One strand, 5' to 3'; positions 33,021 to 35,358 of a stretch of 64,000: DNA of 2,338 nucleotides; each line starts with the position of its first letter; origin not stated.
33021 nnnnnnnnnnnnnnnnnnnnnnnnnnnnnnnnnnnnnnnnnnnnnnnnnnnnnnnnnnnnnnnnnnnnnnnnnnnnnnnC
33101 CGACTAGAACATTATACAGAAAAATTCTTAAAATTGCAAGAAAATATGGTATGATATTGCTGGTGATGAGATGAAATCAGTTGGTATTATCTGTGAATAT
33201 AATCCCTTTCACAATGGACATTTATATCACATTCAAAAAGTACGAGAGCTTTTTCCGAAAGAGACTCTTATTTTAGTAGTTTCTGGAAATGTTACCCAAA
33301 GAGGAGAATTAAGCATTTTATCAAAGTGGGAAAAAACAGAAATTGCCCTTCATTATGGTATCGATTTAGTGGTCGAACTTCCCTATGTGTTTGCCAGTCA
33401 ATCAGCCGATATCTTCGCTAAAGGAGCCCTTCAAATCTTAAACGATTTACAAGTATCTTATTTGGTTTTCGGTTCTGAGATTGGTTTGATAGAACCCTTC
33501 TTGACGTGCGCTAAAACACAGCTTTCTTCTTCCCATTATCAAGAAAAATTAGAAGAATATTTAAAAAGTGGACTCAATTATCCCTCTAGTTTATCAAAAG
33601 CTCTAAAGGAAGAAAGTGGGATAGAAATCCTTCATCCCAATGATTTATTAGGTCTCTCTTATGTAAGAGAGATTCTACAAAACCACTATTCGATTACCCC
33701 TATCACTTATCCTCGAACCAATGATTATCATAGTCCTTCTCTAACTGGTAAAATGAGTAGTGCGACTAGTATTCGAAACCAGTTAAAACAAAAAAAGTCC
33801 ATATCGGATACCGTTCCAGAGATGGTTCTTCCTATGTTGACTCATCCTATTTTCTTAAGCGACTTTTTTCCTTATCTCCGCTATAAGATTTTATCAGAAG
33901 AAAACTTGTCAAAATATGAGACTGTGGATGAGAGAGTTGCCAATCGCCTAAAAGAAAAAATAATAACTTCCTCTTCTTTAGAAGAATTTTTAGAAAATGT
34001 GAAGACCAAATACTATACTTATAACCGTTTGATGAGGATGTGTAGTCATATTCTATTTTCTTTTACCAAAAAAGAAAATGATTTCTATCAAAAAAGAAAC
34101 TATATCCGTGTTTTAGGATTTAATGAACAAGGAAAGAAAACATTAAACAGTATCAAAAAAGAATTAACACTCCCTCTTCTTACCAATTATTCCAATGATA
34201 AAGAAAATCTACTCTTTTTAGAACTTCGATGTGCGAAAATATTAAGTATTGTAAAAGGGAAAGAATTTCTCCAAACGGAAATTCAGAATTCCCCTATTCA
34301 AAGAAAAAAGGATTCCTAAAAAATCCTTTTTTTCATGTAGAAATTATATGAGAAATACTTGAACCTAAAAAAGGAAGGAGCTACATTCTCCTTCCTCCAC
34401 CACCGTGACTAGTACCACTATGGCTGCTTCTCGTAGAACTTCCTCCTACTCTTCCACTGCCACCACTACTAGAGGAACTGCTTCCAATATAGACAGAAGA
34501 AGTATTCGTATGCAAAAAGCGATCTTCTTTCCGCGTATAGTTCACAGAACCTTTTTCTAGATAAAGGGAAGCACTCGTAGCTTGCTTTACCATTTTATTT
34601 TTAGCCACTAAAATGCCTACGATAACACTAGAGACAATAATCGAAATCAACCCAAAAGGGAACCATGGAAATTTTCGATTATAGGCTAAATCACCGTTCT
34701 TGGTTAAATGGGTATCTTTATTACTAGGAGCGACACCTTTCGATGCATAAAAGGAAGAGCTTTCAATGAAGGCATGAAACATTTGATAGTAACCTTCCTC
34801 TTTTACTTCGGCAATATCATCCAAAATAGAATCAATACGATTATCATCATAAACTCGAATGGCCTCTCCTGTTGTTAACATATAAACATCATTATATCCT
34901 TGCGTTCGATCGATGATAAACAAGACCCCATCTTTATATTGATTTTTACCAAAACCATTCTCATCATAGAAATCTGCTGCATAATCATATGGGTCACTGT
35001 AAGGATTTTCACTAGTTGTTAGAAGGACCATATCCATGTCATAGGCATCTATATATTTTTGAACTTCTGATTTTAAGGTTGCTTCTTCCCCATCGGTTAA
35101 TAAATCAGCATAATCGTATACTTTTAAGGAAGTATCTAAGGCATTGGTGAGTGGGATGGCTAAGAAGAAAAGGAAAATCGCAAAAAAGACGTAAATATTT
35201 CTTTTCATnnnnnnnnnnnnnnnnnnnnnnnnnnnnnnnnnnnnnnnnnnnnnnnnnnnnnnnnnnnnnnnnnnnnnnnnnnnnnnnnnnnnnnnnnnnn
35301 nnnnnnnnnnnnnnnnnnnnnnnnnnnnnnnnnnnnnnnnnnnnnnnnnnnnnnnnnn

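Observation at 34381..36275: Translationally coupled double zinc-ribbon membrane protein + TPM-domain protein pair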

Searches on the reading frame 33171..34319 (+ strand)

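Call 4: search_protein_families(library=pfam, proteins=[window:33171-34319:+], max_evalue=0.1)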
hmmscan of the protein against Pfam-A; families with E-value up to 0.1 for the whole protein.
window:33171-34319:+ (382 aa): 2 families
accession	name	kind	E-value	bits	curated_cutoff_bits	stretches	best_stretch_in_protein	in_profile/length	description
PF05636.17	HIGH_NTase1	-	6.2e-117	391.7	27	1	1-368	1-396/402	HIGH Nucleotidyl Transferase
PF01467.32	CTP_transf_like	-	7e-05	23.5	21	1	10-101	6-87/133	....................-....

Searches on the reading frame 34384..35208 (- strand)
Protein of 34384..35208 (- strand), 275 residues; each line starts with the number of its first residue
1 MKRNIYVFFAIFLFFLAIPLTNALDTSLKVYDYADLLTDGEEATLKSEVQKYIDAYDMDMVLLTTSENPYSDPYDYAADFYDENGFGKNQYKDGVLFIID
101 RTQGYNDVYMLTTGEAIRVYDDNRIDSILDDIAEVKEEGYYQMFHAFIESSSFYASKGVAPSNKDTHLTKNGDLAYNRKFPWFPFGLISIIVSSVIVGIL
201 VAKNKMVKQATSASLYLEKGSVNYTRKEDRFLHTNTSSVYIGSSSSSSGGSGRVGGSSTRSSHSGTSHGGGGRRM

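Call 4: search_protein_families(library=pfam, proteins=[window:34384-35208:-], max_evalue=0.1)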
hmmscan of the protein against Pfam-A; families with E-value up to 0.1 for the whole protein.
window:34384-35208:- (275 aa): 1 family
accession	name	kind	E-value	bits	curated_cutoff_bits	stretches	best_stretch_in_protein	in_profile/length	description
PF04536.20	TPM_phosphatase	-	1.2e-19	70.9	22.1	1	30-149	1-120/125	TPM domain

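Call 5: search_protein_families(library=ncbifam, proteins=[window:34384-35208:-], max_evalue=0.1)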
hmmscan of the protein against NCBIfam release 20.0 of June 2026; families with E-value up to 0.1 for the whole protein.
window:34384-35208:- (275 aa): 0 families

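Call 65: search_protein_families(library=padloc, proteins=[window:34384-35208:-], max_evalue=0.01)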
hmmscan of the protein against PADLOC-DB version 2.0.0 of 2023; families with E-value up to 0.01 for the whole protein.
window:34384-35208:- (275 aa): 0 families

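Call 66: search_protein_families(library=phrogs, proteins=[window:34384-35208:-], max_evalue=0.01)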
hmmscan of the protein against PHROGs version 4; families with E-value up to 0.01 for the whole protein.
window:34384-35208:- (275 aa): 0 families
